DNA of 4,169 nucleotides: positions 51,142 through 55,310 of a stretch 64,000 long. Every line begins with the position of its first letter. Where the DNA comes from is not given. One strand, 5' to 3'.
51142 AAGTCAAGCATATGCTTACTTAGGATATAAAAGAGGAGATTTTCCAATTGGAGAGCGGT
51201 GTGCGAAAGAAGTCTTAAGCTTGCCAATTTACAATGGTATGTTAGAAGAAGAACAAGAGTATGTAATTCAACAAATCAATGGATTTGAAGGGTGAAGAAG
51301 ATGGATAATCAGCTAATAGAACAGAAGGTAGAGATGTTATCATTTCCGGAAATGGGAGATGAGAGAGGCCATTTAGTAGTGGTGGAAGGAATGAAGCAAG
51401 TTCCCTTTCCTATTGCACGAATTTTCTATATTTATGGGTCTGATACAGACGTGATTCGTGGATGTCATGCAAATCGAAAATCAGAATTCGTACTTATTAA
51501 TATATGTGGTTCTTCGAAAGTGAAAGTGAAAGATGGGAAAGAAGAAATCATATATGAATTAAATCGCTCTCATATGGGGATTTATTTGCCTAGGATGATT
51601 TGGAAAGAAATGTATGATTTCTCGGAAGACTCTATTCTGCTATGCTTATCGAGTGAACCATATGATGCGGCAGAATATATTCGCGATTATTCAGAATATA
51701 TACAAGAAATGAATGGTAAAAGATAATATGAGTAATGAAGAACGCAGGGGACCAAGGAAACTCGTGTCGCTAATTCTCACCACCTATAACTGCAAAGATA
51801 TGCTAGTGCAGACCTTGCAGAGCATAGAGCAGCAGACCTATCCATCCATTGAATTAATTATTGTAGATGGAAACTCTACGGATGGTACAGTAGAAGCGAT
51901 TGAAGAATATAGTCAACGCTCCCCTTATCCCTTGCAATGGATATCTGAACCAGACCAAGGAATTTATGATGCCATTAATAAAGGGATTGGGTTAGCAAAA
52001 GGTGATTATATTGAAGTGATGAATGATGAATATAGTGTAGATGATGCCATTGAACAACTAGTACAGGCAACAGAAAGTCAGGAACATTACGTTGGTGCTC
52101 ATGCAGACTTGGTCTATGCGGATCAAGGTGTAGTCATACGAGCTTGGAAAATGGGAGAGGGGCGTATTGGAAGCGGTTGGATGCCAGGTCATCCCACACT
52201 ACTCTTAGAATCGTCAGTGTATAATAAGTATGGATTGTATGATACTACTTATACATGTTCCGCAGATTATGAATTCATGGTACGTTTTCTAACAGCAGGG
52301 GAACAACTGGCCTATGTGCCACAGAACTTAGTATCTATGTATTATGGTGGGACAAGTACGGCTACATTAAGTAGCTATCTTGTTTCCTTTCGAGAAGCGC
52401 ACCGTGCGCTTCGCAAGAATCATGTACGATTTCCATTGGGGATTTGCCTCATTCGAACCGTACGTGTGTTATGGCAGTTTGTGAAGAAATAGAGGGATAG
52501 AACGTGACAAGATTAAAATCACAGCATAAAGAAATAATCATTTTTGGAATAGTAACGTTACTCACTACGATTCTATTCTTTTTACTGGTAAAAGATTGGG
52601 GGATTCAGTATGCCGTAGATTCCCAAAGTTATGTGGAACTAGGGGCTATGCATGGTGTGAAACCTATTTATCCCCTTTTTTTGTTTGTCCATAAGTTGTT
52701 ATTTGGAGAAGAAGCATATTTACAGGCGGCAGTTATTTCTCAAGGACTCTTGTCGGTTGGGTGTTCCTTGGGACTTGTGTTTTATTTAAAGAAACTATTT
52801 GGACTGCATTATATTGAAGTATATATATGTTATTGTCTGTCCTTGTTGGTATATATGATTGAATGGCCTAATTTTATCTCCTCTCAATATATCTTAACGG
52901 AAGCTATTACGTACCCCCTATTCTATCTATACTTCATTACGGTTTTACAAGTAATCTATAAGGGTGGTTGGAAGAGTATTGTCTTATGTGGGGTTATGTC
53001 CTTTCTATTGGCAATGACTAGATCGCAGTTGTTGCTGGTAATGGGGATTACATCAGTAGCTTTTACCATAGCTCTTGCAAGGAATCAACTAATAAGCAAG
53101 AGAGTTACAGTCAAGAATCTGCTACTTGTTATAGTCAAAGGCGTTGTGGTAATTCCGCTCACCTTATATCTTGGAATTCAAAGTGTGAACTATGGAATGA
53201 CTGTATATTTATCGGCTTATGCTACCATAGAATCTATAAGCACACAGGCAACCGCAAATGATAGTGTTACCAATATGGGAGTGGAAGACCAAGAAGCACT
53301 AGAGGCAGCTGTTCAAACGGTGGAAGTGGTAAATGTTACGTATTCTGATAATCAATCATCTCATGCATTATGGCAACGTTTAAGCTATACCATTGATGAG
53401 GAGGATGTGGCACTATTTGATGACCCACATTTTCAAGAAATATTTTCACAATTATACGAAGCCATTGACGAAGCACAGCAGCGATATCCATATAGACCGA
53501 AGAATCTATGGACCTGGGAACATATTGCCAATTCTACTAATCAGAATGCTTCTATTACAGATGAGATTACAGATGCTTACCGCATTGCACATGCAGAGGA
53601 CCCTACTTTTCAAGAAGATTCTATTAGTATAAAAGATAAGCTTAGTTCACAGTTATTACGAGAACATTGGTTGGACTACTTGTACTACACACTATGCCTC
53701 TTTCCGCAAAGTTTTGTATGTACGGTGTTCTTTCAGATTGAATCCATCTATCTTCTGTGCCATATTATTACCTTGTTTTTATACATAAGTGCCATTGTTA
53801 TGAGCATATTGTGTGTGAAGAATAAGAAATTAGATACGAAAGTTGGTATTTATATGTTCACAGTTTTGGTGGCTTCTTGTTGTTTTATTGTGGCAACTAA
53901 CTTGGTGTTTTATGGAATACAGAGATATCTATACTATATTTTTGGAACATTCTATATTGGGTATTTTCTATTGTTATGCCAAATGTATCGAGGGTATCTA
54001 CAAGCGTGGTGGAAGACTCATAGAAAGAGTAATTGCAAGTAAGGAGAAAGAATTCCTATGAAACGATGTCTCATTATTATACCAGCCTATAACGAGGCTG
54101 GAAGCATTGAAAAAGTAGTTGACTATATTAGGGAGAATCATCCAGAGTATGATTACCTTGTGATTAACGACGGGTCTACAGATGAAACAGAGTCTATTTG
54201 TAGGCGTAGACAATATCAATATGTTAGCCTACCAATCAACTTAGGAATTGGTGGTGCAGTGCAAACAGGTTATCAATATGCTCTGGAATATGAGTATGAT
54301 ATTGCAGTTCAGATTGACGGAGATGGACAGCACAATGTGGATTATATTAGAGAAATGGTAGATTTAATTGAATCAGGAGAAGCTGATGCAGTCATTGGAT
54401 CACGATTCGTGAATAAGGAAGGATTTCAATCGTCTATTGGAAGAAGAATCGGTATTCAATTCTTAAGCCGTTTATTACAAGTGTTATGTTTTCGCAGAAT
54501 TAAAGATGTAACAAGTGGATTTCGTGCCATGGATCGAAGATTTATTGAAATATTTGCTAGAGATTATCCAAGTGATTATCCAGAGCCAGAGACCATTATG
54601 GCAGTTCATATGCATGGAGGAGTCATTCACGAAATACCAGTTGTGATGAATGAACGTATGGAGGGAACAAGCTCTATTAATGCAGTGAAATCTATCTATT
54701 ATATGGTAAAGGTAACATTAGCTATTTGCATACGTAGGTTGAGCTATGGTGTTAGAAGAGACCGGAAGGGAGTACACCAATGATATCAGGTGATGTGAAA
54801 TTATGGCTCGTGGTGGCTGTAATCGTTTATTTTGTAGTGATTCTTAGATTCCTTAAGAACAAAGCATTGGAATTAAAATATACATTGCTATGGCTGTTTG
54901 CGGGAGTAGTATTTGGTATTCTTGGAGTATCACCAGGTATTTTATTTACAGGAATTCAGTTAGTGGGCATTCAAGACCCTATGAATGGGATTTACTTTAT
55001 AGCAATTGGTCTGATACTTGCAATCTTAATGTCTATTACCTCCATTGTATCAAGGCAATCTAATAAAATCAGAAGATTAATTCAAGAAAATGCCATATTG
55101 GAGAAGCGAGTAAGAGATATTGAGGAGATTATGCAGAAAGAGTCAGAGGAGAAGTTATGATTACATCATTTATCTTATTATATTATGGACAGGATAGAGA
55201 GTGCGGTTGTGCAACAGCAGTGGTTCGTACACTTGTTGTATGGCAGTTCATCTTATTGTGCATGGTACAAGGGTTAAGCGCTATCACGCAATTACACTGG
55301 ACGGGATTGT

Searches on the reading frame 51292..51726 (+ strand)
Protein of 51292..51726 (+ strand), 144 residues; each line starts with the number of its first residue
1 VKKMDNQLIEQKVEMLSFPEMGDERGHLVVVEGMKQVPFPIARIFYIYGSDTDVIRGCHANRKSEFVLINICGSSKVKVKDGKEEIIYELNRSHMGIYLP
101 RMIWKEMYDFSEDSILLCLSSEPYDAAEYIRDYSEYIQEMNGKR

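Call 47: search_protein_families(library=pfam, proteins=[window:51292-51726:+])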
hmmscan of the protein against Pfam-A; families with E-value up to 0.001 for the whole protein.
window:51292-51726:+ (144 aa): 1 family
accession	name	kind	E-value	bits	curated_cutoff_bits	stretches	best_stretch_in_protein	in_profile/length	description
PF05523.17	FdtA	-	1.1e-42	145.4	23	1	12-140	2-130/131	WxcM-like, C-terminal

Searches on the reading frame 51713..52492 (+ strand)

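Call 68: search_protein_families(library=pfam, proteins=[window:51713-52492:+])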
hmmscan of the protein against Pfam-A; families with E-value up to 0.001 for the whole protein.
window:51713-52492:+ (259 aa): 3 families
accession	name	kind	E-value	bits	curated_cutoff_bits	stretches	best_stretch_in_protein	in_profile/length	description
PF00535.33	Glycos_transf_2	-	2.8e-23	83.1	23.3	1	19-144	1-128/168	Glycosyl transferase family 2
PF13641.12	Glyco_tranf_2_3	-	2.3e-07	31.5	27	1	15-210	2-212/230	Glycosyltransferase like family 2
PF10111.15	Glyco_tranf_2_2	-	2.1e-06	27.9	27.3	1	21-124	3-110/276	Glycosyltransferase like family 2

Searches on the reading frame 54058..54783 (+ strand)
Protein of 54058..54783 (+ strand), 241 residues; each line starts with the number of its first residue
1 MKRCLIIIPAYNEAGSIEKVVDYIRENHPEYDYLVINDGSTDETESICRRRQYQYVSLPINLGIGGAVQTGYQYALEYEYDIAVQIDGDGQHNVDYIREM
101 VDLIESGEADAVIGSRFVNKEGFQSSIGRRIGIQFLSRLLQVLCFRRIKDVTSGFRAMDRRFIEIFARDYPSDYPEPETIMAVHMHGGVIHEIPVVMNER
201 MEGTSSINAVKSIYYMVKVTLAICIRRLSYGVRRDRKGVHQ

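Call 68: search_protein_families(library=pfam, proteins=[window:54058-54783:+])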
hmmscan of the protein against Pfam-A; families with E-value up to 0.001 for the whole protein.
window:54058-54783:+ (241 aa): 2 families
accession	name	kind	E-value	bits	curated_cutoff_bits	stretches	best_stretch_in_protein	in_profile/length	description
PF00535.33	Glycos_transf_2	-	7.1e-25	88.3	23.3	1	6-163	2-164/168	Glycosyl transferase family 2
PF13641.12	Glyco_tranf_2_3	-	5.7e-05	23.7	27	1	3-120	2-127/230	Glycosyltransferase like family 2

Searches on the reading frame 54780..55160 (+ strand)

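Call 47: search_protein_families(library=pfam, proteins=[window:54780-55160:+])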
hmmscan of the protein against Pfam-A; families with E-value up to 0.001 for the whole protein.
window:54780-55160:+ (126 aa): 2 families
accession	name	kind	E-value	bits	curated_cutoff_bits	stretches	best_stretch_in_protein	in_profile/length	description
PF10066.14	DUF2304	-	1.9e-19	70.3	25.5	1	7-109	3-105/106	Uncharacterized conserved protein (DUF2304)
PF06305.16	LapA_dom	-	0.00064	20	28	1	73-111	26-63/64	Lipopolysaccharide assembly protein A domain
